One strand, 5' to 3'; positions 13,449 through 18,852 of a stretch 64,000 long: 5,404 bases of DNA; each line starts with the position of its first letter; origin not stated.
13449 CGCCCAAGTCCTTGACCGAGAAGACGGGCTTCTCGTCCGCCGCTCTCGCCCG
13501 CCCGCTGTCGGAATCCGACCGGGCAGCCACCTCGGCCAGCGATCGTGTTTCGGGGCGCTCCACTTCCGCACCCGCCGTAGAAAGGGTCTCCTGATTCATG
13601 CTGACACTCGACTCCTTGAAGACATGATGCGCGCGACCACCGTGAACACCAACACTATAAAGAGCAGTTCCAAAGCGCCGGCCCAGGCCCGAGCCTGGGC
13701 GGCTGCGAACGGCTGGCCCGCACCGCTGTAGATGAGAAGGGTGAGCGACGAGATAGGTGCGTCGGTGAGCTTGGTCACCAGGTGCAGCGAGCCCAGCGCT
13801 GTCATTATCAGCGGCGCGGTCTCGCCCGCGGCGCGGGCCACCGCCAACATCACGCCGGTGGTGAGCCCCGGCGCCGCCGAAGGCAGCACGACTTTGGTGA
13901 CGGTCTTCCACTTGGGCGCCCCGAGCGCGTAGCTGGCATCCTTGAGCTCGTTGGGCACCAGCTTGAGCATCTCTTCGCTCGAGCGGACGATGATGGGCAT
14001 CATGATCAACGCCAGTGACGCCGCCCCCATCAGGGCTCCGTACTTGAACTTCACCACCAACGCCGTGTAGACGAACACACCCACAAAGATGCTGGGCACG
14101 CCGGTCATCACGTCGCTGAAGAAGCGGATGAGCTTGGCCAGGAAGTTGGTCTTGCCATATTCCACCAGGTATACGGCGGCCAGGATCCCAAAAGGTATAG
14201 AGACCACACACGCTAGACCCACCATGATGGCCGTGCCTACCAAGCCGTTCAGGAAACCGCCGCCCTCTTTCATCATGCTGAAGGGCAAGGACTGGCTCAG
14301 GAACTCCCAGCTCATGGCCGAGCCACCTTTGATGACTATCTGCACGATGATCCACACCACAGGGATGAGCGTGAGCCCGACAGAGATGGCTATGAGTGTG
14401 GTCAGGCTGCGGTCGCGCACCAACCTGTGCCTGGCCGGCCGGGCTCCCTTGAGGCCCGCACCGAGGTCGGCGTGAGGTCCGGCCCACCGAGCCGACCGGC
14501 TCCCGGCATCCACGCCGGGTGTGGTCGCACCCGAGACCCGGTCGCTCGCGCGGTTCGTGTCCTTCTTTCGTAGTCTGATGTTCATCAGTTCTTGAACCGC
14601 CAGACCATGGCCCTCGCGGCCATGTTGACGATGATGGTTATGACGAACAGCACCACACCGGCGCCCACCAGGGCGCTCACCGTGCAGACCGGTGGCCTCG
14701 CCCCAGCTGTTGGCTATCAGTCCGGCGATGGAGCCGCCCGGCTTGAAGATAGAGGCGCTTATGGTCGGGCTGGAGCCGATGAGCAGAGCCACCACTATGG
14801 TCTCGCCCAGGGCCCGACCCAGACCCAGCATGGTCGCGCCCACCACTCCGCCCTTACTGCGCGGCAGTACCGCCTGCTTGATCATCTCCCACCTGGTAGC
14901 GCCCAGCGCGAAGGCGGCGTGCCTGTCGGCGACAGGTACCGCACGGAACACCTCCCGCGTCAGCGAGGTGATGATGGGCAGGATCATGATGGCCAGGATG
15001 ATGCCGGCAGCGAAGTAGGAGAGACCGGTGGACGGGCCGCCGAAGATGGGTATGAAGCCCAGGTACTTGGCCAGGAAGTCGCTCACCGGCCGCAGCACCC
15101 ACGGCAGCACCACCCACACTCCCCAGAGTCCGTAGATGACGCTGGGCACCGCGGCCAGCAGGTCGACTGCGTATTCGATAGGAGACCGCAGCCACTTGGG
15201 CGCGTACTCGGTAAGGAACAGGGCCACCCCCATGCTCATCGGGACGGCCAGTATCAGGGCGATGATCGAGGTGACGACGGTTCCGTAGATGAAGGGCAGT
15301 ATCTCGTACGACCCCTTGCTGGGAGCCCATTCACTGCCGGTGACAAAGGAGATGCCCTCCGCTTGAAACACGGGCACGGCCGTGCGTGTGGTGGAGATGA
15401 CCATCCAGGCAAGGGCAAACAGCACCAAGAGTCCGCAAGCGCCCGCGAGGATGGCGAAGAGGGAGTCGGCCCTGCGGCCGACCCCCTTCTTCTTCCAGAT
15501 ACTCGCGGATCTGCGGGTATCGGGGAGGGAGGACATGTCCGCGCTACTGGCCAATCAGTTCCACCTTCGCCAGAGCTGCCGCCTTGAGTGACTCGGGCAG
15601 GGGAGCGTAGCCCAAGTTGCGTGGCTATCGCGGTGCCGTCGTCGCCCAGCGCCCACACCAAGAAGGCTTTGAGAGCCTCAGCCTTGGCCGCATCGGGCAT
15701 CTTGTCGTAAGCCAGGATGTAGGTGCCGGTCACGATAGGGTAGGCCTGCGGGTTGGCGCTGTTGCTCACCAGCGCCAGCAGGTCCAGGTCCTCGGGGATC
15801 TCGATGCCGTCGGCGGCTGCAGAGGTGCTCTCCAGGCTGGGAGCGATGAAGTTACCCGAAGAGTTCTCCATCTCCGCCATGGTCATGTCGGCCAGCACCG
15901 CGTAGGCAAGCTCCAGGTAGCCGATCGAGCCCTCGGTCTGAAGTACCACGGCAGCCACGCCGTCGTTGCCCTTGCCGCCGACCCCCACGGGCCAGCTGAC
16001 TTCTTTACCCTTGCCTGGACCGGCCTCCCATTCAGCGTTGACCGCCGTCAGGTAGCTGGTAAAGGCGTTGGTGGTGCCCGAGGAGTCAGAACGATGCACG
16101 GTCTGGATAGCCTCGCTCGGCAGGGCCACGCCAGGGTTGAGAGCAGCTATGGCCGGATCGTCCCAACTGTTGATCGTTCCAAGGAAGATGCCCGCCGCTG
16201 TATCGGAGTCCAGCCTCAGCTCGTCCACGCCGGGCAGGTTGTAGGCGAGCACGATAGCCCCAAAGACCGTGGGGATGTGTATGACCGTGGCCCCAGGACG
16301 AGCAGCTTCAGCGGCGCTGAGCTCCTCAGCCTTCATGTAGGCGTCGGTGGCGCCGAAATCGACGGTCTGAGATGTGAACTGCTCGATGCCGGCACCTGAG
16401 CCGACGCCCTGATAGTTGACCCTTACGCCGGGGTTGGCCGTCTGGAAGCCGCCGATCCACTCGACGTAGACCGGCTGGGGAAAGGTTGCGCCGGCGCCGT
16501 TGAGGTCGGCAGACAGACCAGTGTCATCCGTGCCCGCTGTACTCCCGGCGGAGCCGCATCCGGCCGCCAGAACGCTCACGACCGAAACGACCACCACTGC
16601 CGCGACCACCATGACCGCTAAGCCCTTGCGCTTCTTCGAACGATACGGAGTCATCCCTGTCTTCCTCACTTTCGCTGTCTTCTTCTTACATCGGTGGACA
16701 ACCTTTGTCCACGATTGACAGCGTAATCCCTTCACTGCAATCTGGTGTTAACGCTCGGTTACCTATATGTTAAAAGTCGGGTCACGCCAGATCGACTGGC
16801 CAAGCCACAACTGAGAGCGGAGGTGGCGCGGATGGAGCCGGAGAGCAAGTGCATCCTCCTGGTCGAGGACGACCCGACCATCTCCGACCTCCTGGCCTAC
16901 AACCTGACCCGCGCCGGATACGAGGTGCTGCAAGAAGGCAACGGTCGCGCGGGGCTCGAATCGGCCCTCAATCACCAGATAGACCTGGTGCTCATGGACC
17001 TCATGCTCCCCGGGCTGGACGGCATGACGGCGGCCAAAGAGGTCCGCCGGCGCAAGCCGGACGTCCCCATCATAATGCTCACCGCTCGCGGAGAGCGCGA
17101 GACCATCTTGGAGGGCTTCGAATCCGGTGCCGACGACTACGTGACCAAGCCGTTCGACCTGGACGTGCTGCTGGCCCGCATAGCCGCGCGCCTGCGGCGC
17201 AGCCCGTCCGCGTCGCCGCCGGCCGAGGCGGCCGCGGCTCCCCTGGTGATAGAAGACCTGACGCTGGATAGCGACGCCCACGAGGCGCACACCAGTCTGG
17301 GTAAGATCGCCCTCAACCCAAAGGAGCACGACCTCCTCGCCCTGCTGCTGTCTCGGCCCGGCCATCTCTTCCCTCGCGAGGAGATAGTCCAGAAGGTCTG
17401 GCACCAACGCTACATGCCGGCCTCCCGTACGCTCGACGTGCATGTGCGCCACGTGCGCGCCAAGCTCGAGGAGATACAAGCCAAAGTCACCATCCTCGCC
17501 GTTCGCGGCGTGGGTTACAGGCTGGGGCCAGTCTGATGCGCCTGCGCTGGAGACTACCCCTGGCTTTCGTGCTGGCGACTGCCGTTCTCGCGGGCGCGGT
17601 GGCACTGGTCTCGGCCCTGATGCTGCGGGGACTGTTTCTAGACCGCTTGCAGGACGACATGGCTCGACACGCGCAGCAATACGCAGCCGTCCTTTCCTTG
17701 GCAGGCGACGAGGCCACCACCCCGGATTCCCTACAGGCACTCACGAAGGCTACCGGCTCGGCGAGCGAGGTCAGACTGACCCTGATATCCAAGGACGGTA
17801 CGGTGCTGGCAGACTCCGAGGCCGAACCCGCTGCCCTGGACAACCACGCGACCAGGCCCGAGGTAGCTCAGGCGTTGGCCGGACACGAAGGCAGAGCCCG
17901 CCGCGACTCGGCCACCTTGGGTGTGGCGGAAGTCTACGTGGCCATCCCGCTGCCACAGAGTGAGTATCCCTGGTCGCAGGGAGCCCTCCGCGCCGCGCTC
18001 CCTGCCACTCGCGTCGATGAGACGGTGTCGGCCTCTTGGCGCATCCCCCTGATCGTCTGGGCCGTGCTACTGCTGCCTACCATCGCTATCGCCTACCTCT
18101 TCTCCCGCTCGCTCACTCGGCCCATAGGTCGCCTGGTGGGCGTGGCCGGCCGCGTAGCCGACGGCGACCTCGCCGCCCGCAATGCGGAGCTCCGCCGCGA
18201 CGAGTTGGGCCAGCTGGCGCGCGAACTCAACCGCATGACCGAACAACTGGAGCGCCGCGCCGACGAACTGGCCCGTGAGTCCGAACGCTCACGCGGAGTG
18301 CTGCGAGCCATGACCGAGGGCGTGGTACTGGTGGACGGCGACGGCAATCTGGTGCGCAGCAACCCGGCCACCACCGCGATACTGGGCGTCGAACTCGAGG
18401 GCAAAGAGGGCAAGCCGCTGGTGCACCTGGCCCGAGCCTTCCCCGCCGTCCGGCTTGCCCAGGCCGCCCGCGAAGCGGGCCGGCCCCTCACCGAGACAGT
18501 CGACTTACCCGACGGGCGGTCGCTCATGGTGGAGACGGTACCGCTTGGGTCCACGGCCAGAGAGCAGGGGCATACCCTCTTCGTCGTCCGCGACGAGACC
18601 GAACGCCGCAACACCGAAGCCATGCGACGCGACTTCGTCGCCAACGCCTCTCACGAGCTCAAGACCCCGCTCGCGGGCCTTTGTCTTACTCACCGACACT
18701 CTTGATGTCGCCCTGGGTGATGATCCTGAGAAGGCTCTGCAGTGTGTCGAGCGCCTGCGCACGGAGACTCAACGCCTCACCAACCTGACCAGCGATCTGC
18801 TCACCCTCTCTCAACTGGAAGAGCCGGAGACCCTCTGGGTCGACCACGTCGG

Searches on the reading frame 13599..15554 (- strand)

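Call 73: search_protein_families(library=pfam, proteins=[window:13599-15554:-], max_evalue=0.00001)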
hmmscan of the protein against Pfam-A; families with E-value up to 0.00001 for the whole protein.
window:13599-15554:- (652 aa): 1 family
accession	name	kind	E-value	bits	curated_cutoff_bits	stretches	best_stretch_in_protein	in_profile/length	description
PF00528.27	BPD_transp_1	-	1.9e-27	96.6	26.4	2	453-649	2-183/184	Binding-protein-dependent transport system inner membrane component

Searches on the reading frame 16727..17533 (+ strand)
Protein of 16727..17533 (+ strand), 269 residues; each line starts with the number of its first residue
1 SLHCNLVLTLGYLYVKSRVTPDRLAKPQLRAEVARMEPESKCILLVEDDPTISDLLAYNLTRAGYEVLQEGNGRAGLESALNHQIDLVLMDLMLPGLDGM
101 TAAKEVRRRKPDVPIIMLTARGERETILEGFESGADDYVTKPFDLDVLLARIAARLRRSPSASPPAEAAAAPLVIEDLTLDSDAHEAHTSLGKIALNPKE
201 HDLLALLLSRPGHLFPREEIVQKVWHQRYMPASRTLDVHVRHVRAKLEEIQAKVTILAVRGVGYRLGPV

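Call 73: search_protein_families(library=pfam, proteins=[window:16727-17533:+], max_evalue=0.00001)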
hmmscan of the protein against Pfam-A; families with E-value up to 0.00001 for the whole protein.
window:16727-17533:+ (269 aa): 2 families
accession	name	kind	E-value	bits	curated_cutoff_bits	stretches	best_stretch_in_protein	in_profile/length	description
PF00072.30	Response_reg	-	1.3e-29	103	30.2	1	43-152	1-110/111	Response regulator receiver domain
PF00486.34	Trans_reg_C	-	5.4e-23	81.3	26.2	1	193-266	3-77/77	Transcriptional regulatory protein, C terminal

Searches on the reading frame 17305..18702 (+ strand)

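Call 73: search_protein_families(library=pfam, proteins=[window:17305-18702:+], max_evalue=0.00001)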
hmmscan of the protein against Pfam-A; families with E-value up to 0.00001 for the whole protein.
window:17305-18702:+ (466 aa): 2 families
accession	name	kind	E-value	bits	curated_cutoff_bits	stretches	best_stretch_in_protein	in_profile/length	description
PF00672.30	HAMP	-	2.3e-14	53.9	25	1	265-316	1-52/53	HAMP domain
PF00512.31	HisKA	-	1.5e-06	28.6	26.9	0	440-459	1-20/66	His Kinase A (phospho-acceptor) domain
